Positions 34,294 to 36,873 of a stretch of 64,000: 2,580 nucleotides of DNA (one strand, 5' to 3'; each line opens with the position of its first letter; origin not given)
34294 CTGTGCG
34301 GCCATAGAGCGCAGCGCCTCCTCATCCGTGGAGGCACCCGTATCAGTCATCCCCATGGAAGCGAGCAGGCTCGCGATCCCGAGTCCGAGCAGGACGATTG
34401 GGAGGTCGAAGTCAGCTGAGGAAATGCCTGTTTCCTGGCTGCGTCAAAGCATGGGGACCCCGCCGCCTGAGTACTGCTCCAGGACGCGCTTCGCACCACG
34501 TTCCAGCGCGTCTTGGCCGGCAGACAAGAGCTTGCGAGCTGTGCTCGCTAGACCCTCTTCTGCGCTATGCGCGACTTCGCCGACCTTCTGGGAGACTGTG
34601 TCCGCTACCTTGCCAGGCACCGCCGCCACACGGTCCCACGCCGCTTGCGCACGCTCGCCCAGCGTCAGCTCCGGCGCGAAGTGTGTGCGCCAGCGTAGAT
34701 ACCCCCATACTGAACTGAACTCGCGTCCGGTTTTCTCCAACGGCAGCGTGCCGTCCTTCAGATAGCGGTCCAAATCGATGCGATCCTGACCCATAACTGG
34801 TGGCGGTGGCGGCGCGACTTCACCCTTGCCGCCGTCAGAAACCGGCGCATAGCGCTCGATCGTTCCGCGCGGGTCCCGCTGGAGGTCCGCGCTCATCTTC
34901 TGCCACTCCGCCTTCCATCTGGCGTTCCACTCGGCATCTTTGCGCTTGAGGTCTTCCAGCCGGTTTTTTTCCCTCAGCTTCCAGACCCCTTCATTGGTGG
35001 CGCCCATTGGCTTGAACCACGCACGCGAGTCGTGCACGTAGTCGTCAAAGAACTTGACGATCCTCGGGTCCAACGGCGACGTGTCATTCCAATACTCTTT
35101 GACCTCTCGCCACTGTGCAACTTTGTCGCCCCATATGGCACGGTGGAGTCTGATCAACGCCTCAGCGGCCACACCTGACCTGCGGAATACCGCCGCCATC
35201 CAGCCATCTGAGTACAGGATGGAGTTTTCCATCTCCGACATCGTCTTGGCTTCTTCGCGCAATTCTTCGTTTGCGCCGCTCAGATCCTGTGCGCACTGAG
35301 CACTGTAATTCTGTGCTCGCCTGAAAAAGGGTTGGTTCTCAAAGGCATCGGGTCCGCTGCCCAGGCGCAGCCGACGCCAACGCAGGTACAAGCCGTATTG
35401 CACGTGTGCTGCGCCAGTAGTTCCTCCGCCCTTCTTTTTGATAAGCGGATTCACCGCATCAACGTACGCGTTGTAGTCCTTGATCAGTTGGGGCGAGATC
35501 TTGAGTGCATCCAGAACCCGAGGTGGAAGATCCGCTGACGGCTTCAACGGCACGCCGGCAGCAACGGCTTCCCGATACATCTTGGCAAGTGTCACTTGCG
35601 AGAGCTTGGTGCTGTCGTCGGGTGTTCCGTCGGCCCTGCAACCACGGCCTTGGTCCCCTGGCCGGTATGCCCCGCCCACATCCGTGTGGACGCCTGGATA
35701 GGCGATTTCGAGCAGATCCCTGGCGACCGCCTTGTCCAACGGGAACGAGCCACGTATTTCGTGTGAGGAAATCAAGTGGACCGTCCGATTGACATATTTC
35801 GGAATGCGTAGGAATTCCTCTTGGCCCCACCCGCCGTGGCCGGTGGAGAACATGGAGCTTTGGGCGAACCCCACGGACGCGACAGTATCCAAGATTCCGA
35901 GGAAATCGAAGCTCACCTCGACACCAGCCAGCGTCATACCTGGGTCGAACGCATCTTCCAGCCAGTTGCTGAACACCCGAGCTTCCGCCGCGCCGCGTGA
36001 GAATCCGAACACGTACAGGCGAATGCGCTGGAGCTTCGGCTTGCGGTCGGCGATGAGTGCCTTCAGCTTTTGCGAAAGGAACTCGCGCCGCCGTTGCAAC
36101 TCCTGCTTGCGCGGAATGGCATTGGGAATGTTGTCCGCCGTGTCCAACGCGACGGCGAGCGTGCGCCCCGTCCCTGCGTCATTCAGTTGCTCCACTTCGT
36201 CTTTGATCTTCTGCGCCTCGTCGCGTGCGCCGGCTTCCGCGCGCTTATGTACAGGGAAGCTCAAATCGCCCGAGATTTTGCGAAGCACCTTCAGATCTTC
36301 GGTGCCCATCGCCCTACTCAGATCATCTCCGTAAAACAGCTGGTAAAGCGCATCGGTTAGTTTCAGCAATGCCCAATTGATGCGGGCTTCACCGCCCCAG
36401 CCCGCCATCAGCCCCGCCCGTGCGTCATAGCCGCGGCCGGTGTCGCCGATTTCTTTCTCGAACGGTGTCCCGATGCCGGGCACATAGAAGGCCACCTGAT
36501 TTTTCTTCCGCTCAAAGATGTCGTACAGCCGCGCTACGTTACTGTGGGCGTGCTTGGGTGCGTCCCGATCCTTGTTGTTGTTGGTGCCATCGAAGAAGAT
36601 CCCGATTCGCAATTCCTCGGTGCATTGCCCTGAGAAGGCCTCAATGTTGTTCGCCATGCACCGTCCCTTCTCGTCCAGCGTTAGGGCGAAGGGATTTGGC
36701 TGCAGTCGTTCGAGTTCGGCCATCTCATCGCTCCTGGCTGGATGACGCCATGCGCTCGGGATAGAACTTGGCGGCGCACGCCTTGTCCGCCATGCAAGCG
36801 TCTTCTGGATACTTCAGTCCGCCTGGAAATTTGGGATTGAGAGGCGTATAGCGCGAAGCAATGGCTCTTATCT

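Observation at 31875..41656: Orphan T6SS cargo-effector island: vgrG - DUF4123 adaptor - DUF3304 lipoprotein - Tle1 phospholipase plus five downstream small genes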

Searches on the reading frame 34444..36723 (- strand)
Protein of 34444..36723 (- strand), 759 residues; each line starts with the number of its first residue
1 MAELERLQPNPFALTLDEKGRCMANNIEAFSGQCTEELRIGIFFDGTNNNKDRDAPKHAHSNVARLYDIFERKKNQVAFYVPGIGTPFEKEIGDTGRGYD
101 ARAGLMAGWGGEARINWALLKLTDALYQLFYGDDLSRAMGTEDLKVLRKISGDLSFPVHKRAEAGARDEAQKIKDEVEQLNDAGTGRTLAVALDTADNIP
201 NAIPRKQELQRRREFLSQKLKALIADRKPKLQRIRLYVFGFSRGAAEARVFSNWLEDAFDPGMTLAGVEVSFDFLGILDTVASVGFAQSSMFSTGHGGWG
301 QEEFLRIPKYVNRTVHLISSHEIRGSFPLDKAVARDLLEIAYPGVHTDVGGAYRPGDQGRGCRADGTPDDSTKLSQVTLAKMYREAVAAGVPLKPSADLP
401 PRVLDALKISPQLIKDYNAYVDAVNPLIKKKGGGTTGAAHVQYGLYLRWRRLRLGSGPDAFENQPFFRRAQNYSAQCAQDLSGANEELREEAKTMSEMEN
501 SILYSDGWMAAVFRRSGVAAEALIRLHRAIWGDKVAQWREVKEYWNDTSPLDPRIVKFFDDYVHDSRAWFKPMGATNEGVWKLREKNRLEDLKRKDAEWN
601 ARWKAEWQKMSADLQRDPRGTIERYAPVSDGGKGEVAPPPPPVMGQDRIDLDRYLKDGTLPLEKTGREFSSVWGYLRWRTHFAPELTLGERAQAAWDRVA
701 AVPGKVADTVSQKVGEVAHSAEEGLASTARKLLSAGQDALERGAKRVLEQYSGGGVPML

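Call 3: search_protein_families(library=pfam, proteins=[window:34444-36723:-], max_evalue=0.01)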
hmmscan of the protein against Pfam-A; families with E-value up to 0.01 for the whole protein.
window:34444-36723:- (759 aa): 2 families
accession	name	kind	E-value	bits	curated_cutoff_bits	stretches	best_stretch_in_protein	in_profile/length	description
PF09994.14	T6SS_Tle1-like_cat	-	5.6e-25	88.7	27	2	269-385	172-287/287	T6SS, Phospholipase effector Tle1-like, catalytic domain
PF22137.1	T6SS_Tle1-like_C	-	0.00015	21.8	34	1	547-571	201-225/353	T6SS, Phospholipase effector Tle1-like, C-terminal domain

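Call 16: search_protein_families(library=ncbifam, proteins=[window:34444-36723:-], max_evalue=0.01)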
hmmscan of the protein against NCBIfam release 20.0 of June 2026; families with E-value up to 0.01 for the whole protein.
window:34444-36723:- (759 aa): 0 families

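Call 17: find_encoding_contigs(protein=window:34444-36723:-, flank=10000, max_places=10)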
Protein window:34444-36723:- (759 aa): 24 contigs read that carry it; 10 places shown.
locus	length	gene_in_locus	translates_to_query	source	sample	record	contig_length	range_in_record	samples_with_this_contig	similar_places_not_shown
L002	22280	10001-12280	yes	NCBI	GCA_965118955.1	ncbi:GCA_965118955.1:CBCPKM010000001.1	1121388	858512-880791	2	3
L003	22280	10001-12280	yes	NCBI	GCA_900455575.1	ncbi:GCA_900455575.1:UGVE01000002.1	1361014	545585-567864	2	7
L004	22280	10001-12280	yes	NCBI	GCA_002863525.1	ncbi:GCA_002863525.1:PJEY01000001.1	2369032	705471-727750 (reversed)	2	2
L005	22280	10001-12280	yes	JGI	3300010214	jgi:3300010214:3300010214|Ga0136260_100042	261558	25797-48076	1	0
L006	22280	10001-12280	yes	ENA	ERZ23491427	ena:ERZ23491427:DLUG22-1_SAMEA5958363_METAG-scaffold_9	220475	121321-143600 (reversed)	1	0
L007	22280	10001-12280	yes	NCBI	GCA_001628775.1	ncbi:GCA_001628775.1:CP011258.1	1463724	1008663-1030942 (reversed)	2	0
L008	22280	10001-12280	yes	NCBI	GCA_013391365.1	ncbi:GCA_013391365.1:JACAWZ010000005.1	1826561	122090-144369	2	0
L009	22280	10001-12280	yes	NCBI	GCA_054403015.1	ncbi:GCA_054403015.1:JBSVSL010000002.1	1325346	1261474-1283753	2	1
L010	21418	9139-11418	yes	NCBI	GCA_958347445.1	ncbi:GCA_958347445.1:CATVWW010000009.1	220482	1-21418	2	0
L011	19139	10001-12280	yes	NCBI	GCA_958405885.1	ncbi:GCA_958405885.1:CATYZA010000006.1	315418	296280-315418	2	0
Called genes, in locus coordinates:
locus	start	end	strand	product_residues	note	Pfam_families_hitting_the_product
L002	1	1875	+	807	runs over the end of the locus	PF00067:p450, PF00258:Flavodoxin_1, PF00667:FAD_binding_1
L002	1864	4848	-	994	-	PF13700:DUF4158, PF01526:DDE_Tnp_Tn3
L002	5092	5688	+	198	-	-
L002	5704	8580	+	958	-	PF05954:Phage_GPD, PF04717:Phage_base_V, PF13296:T6SS_Vgr, PF10106:DUF2345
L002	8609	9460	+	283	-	PF13503:DUF4123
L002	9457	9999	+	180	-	PF11745:DUF3304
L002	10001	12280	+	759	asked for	PF09994:T6SS_Tle1-like_cat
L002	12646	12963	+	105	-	-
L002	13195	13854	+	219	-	-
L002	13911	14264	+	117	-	-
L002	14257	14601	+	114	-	-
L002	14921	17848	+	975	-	PF13700:DUF4158, PF01526:DDE_Tnp_Tn3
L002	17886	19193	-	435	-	PF00589:Phage_integrase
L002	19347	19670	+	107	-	PF12840:HTH_20, PF12802:MarR_2 (faint)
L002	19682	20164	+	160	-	PF00903:Glyoxalase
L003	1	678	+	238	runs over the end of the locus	PF12840:HTH_20, PF01022:HTH_5, PF01047:MarR (faint), PF12802:MarR_2 (faint)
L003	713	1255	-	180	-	PF13302:Acetyltransf_3, PF13420:Acetyltransf_4, PF13523:Acetyltransf_8, PF00583:Acetyltransf_1, PF13673:Acetyltransf_10 (weak), PF13508:Acetyltransf_7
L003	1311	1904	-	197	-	PF03929:PepSY_TM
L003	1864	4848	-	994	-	PF13700:DUF4158, PF01526:DDE_Tnp_Tn3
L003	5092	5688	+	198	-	-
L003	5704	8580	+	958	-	PF05954:Phage_GPD, PF04717:Phage_base_V, PF13296:T6SS_Vgr, PF10106:DUF2345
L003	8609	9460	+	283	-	PF13503:DUF4123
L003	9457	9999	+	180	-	PF11745:DUF3304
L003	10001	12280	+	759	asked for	PF09994:T6SS_Tle1-like_cat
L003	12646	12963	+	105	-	-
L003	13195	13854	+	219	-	-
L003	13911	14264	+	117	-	-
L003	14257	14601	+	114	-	-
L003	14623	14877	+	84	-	-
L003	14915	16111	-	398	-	PF00589:Phage_integrase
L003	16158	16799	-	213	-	PF21845:DUF6904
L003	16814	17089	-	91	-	PF05016:ParE_toxin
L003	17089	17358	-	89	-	PF01402:RHH_1, PF27535:RelB3_C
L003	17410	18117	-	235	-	PF10988:DUF2807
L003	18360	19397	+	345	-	PF11740:KfrA_N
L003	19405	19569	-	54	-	-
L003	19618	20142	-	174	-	PF01292:Ni_hydr_CYTB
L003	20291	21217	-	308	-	PF01545:Cation_efflux, PF16916:ZT_dimer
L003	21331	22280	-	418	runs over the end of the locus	-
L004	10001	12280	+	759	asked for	PF09994:T6SS_Tle1-like_cat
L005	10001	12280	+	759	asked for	PF09994:T6SS_Tle1-like_cat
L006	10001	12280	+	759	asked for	PF09994:T6SS_Tle1-like_cat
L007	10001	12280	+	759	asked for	PF09994:T6SS_Tle1-like_cat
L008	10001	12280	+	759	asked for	PF09994:T6SS_Tle1-like_cat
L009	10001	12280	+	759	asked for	PF09994:T6SS_Tle1-like_cat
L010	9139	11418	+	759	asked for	PF09994:T6SS_Tle1-like_cat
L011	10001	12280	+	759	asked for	PF09994:T6SS_Tle1-like_cat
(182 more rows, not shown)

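Call 23: find_related_loci(query=window:34444-36723:-, collection=genome_contigs, flank=10000)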
Query window:34444-36723:- (759 aa) in genome_contigs; peptide patterns used: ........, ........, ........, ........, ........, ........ (x = any residue, [..] = any of these).
214 stretches matched a pattern; 1 encode a relative of the query (tblastn E <= 1e-3); 1 distinct loci.
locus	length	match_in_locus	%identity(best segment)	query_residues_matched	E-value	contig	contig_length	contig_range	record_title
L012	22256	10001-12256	80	1-756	0e+0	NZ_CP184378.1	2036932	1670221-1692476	Ralstonia sp. R-29 chromosome 2, complete sequence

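Call 37: search_protein_families(library=pfam, proteins=[L012:9-1025:+, L012:1022-1759:+, L012:2375-3418:+, L012:4175-4849:-, L012:12186-12713:+, L012:12714-13631:+, L012:13946-14596:+, L012:16290-17816:+, L012:18598-20205:+, L012:20202-21803:+], max_evalue=0.001)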
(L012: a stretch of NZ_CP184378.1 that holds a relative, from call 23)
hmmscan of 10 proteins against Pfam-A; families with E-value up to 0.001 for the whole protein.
L012:9-1025:+ (338 aa): 0 families

L012:1022-1759:+ (245 aa): 1 family
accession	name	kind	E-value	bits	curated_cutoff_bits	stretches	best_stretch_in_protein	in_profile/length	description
PF01026.27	TatD_DNase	-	1.4e-41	143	27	1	3-240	2-252/253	TatD related DNase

L012:2375-3418:+ (347 aa): 2 families
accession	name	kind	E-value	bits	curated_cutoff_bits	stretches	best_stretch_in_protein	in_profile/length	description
PF04471.18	Mrr_cat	-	4.3e-06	27.3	21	1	38-101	27-90/115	Restriction endonuclease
PF13156.12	Mrr_cat_2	-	6.4e-06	26.5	22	1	40-99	25-83/127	Restriction endonuclease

L012:4175-4849:- (224 aa): 1 family
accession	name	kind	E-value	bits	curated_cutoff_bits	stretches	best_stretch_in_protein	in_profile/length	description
PF11876.13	TsiV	-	4.7e-07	29.9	25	1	90-156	2-63/271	Type VI immunity for VRR-NUC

L012:12186-12713:+ (175 aa): 0 families

L012:12714-13631:+ (305 aa): 0 families

L012:13946-14596:+ (216 aa): 0 families

L012:16290-17816:+ (508 aa): 10 families
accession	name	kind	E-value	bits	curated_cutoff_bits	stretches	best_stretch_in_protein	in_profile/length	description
PF22483.2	Mu-transpos_C_2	-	1.1e-16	60.7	27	1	310-373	4-67/73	Mu transposase, C-terminal domain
PF13384.12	HTH_23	-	1.5e-05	25.1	24.6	1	14-41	13-40/50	Homeodomain-like domain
PF13412.12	HTH_24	-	1.9e-05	24.5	21.9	1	2-40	4-39/48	Winged helix-turn-helix DNA-binding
PF13551.12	HTH_29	-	2.3e-05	24.8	28.1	0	16-40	9-34/64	Winged helix-turn helix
PF08279.18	HTH_11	-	6.2e-05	23.2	25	1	15-40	12-37/55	HTH domain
PF09339.16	HTH_IclR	-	0.00012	22.3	22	1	18-40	18-40/52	IclR helix-turn-helix domain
PF02796.21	HTH_7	-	0.00036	21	23.8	0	19-41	22-44/45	Helix-turn-helix domain of resolvase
PF08281.18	Sigma70_r4_2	-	0.00058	19.9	25.7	0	20-40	28-48/54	Sigma-70, region 4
PF15978.11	TnsD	-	0.00067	19.2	32.4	1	18-91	199-270/355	Tn7-like transposition protein D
PF13936.12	HTH_38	-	0.00095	19.3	27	0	10-40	13-42/44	Helix-turn-helix domain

L012:18598-20205:+ (535 aa): 1 family
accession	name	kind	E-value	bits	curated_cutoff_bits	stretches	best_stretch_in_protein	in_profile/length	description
PF09299.17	Mu-transpos_C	-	2.5e-11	43.9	21.7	1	310-371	4-58/61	Mu transposase, C-terminal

L012:20202-21803:+ (533 aa): 3 families
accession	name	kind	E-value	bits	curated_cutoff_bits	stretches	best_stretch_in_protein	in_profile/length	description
PF13401.12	AAA_22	-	1.7e-17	64.4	27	1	144-291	4-129/130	AAA domain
PF05621.17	TniB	-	8.3e-10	38.8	22.4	1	143-301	33-178/189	Bacterial TniB protein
PF13481.12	AAA_25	-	0.00014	22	27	1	146-264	34-165/195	AAA domain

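Call 43: search_solved_structures(query=window:34444-36723:-, max_evalue=0.01, show_alignments=1)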
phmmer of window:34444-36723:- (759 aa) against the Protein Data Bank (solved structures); distinct sequences matched with E-value up to 0.01: 3.
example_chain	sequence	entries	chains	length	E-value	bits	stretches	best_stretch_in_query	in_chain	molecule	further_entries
9j3f_A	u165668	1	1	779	1.9e-174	585.3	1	9-735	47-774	Tle1 phospholipase domain-containing protein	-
4o5p_A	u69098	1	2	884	1.6e-46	162.3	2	204-397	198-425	Uncharacterized protein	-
6sjl_D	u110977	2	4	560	1.2e-11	46.9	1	230-355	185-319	Putative type VI secretion protein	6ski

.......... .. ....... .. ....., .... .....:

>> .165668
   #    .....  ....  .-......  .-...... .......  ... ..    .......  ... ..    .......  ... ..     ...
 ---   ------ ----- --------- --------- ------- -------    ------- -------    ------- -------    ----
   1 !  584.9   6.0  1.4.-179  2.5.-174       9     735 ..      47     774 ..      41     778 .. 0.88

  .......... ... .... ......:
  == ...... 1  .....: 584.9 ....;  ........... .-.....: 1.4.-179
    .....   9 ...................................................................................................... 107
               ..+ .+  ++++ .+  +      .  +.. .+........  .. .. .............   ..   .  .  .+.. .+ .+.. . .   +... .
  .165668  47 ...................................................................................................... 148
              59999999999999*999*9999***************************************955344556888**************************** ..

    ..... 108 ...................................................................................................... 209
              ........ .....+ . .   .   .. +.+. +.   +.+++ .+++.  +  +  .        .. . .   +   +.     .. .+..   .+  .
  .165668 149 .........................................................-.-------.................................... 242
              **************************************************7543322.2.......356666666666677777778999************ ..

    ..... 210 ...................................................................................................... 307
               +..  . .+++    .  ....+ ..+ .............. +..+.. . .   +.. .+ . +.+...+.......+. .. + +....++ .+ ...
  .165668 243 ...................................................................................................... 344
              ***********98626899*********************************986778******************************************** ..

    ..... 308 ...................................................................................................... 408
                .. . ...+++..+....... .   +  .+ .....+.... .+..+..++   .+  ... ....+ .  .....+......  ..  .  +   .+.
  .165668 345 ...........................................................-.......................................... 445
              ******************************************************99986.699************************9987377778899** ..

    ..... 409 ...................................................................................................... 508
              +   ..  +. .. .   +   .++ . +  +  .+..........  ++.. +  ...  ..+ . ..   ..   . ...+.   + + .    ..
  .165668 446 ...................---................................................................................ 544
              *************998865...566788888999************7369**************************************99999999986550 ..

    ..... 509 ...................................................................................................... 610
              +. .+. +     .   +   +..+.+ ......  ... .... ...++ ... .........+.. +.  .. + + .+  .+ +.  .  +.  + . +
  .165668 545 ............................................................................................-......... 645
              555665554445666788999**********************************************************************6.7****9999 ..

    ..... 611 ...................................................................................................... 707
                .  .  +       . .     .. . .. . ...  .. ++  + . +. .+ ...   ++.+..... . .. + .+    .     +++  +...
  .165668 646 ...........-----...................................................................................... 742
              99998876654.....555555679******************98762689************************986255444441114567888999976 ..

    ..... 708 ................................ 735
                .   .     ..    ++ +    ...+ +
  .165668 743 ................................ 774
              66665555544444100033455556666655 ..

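Call 50: search_protein_families(library=ncbifam, proteins=[L003:14915-16111:-, L003:16158-16799:-, L003:16814-17089:-, L003:17089-17358:-, L003:17410-18117:-, L003:18360-19397:+], max_evalue=0.001)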
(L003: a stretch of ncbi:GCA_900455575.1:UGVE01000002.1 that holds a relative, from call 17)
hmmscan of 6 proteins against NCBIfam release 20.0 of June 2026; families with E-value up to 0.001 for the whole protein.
L003:14915-16111:- (398 aa): 9 families
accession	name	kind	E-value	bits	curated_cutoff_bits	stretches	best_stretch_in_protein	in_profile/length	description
TIGR02224.1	recomb_XerC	equivalog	6.7e-28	97.9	335.15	1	130-382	60-280/295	tyrosine recombinase XerC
TIGR02225.1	recomb_XerD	equivalog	7.3e-26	91.1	329.6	1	108-383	37-278/290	site-specific tyrosine recombinase XerD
NF001399.0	PRK00283.1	subfamily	7e-25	87.9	279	1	92-392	33-296/300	tyrosine recombinase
NF040815.2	recomb_XerA_Arch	equivalog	1.8e-19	70.3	220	1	135-383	60-258/263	site-specific tyrosine recombinase/integron integrase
NF002331.0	PRK01287.1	subfamily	5.2e-14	52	371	1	130-378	94-311/365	site-specific tyrosine recombinase XerC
NF003462.0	PRK05084.1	equivalog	7.4e-11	41.4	267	1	338-389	303-354/360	tyrosine recombinase XerS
TIGR02249.1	integrase_gron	subfamily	5.7e-10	39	265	1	336-381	257-302/315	integron integrase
NF011946.0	PRK15417.1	equivalog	0.0001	21.6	435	1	334-379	270-315/337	integron integrase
NF007370.0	PRK09870.1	subfamily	0.00049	19.8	221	0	336-377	136-177/200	tyrosine-type DNA invertase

L003:16158-16799:- (213 aa): 0 families

L003:16814-17089:- (91 aa): 1 family
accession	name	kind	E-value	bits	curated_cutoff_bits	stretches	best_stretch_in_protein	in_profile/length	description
TIGR02385.1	RelE_StbE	subfamily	0.00083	19.8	27.9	1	2-86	1-83/88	type II toxin-antitoxin system mRNA interferase toxin, RelE/StbE family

L003:17089-17358:- (89 aa): 0 families

L003:17410-18117:- (235 aa): 0 families

L003:18360-19397:+ (345 aa): 2 families
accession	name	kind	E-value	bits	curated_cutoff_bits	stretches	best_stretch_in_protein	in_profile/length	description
TIGR02169.1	SMC_prok_A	equivalog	4.2e-05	21.4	729.4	1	114-323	700-912/1165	chromosome segregation protein SMC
TIGR02168.1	SMC_prok_B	equivalog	0.00021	19.1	567.35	1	114-321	760-970/1181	chromosome segregation protein SMC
